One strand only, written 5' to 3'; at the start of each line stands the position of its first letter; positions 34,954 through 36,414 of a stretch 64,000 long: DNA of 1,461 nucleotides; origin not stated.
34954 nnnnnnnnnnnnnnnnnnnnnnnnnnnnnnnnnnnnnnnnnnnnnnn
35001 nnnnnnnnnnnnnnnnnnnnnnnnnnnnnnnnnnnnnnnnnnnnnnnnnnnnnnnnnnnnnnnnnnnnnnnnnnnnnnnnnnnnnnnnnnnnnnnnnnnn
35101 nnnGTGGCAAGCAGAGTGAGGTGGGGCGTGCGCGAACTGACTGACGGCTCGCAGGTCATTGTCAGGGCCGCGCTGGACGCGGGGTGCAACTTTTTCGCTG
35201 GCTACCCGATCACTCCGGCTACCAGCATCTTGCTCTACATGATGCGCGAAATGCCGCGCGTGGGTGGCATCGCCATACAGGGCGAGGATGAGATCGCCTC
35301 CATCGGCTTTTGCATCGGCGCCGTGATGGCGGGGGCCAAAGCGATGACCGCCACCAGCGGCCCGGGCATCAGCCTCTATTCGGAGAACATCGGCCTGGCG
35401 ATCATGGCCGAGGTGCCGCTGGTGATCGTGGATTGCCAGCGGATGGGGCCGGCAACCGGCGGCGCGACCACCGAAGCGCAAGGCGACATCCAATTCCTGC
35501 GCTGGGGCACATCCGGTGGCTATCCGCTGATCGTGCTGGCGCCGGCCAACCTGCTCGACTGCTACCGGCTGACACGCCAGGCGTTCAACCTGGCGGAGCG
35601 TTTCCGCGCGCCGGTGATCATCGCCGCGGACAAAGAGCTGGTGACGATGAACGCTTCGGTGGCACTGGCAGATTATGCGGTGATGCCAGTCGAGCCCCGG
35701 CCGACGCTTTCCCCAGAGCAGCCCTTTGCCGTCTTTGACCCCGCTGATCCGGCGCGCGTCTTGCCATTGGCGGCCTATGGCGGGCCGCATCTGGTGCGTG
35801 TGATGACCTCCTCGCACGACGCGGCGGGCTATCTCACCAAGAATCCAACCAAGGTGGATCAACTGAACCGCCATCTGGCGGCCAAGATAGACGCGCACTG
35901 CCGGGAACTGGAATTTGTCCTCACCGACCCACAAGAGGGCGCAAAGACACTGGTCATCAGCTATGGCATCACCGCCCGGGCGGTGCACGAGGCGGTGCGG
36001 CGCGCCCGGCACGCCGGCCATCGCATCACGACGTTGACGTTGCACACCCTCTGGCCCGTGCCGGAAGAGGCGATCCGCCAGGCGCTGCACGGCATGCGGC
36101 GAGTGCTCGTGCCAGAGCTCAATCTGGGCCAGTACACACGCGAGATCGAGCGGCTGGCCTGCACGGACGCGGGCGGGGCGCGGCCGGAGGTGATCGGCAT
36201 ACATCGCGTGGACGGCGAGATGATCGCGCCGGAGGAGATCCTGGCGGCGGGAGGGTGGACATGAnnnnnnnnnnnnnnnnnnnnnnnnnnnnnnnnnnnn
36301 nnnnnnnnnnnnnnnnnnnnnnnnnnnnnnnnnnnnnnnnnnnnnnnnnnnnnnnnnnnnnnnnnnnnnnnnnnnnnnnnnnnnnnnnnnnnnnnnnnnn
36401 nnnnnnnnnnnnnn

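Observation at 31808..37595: Ferredoxin-domain EtfA + EtfB + acyl-CoA dehydrogenase followed by a 2-oxoacid:ferredoxin oxidoreductase with a fused beta-gamma subunit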

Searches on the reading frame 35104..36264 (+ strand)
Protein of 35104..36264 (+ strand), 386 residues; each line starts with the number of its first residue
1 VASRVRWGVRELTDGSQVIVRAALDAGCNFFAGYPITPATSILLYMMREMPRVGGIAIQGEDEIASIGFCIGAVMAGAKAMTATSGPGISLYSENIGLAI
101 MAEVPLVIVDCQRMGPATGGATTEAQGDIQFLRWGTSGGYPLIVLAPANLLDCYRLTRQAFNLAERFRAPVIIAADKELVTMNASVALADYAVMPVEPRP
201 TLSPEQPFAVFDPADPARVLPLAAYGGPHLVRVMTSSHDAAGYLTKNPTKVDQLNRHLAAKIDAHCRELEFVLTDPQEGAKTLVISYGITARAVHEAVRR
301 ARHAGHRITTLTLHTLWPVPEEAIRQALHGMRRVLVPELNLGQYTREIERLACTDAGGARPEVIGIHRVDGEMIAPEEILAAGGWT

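Call 8: search_protein_families(library=pfam, proteins=[window:35104-36264:+])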
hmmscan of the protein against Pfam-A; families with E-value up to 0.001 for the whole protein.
window:35104-36264:+ (386 aa): 3 families
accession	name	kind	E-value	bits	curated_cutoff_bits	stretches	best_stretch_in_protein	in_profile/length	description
PF01855.24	POR_N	-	2.6e-53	181.6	27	1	22-214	2-194/231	Pyruvate flavodoxin/ferredoxin oxidoreductase, thiamine diP-bdg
PF17147.9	PFOR_II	-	1.4e-15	57.9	27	1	280-379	1-102/102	Pyruvate:ferredoxin oxidoreductase core domain II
PF02780.25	Transketolase_C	-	1.5e-05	25.3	25.9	1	277-338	7-68/124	Transketolase, C-terminal domain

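Call 9: search_protein_families(library=ncbifam, proteins=[window:35104-36264:+])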
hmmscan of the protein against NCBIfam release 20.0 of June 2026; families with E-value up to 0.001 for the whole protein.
window:35104-36264:+ (386 aa): 13 families
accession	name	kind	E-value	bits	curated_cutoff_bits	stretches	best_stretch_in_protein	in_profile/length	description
NF006412.0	PRK08659.1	equivalog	2.9e-115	385.5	411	1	11-381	6-371/378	2-oxoacid:acceptor oxidoreductase subunit alpha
TIGR03710.1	OAFO_sf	subfamily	4.7e-96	322.6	482.75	1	11-381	194-559/561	2-oxoacid:acceptor oxidoreductase subunit alpha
NF007206.0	PRK09627.1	equivalog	1.3e-87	294.2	579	1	12-381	5-370/375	2-oxoglutarate synthase subunit alpha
NF005507.0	PRK07119.1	subfamily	5e-66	222.9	399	2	11-194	5-188/352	3-methyl-2-oxobutanoate dehydrogenase subunit VorB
NF041170.1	Oxoac_fdxalpha_Archa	equivalog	3.9e-54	184.1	800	1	13-342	238-583/636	2-oxoacid:ferredoxin oxidoreductase subunit alpha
NF007201.0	PRK09622.1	equivalog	1.4e-16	60.4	590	1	8-181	8-179/405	2-oxoacid:ferredoxin oxidoreductase subunit alpha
NF040682.1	PorA_Arch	equivalog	1.6e-16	60.2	550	1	13-338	6-319/387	pyruvate synthase subunit PorA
TIGR03336.1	IOR_alpha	equivalog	1.9e-15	56.2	650.9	1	11-195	3-181/595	indolepyruvate ferredoxin oxidoreductase subunit alpha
NF006232.0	PRK08366.1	equivalog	1.1e-12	47.3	646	1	10-116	7-116/394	2-ketoisovalerate ferredoxin oxidoreductase subunit alpha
NF045764.1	PhenlGlyoxDHPadG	equivalog_domain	6.7e-12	44.6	700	1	13-335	5-323/398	NADH-dependent phenylglyoxylate dehydrogenase subunit alpha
NF006233.0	PRK08367.1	equivalog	3.4e-09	36.1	625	1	10-332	4-314/394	pyruvate ferredoxin oxidoreductase subunit alpha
NF045791.1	OxalOxredalpha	equivalog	2.4e-07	30.1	500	0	15-94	9-90/395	oxalate oxidoreductase subunit alpha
NF005058.0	PRK06466.1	equivalog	0.00057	18.5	951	1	11-118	2-108/574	acetolactate synthase 3 large subunit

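Call 16: search_solved_structures(query=window:35104-36264:+, show_alignments=1)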
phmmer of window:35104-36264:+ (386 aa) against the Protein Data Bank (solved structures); distinct sequences matched with E-value up to 0.001: 7.
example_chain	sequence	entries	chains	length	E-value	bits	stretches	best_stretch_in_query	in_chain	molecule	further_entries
1yd7_A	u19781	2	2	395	8.7e-72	245.3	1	11-380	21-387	2-keto acid:ferredoxin oxidoreductase subunit alpha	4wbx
8ys5_A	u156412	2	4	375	2.4e-61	210.9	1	12-352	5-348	2-oxoglutarate synthase subunit alpha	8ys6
6n2n_A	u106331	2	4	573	8.9e-50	172.9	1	18-345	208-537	Pyruvate flavodoxin/ferredoxin oxidoreductase domain protein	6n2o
5b46_A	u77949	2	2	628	4.5e-29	104.7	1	13-344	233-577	2-oxoacid--ferredoxin oxidoreductase alpha subunit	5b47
5b48_A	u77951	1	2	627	2e-27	99.3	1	13-338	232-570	2-oxoacid--ferredoxin oxidoreductase alpha subunit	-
9bt4_B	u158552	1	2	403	3.3e-09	39.4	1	12-347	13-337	Pyruvate:Ferredoxin Oxidoreductase, subunit alpha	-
5c4i_A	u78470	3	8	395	3.4e-07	32.7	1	24-336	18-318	Oxalate oxidoreductase subunit alpha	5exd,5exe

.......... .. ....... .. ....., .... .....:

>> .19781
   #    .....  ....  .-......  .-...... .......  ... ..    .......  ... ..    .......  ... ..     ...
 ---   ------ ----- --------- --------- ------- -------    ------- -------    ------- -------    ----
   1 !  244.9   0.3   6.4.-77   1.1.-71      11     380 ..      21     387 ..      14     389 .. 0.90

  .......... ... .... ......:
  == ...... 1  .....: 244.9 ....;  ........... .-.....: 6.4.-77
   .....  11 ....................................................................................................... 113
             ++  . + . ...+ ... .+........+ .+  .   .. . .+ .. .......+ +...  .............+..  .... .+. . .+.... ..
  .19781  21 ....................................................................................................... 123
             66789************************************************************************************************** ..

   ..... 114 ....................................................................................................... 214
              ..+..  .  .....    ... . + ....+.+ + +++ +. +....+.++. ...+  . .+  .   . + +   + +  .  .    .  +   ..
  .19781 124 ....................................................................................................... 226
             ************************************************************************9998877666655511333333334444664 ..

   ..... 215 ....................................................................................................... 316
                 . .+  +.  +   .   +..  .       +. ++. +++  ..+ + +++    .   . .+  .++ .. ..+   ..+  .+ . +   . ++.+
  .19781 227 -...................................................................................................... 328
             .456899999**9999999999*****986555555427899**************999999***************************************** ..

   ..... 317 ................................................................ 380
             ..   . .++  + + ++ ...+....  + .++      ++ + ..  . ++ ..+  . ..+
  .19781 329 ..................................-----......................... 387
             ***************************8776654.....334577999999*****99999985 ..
